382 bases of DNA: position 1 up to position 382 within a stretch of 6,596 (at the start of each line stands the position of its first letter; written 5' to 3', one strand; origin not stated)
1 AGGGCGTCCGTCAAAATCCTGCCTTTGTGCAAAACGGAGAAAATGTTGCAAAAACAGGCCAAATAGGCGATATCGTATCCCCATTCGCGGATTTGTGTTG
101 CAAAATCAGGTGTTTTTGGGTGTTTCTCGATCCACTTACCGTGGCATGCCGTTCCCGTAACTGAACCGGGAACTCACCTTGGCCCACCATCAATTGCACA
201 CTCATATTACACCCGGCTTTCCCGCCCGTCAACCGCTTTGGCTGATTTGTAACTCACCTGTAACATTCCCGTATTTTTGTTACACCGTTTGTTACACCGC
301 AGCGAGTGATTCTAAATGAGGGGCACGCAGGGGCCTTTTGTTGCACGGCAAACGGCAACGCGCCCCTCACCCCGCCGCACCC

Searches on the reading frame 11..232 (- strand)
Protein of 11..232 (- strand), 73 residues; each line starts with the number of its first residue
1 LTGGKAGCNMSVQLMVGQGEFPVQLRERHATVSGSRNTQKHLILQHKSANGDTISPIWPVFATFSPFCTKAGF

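Call 7: search_protein_families(library=pfam, proteins=[window:11-232:-], max_evalue=0.01)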
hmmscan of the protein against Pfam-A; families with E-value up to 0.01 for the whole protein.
window:11-232:- (73 aa): 0 families
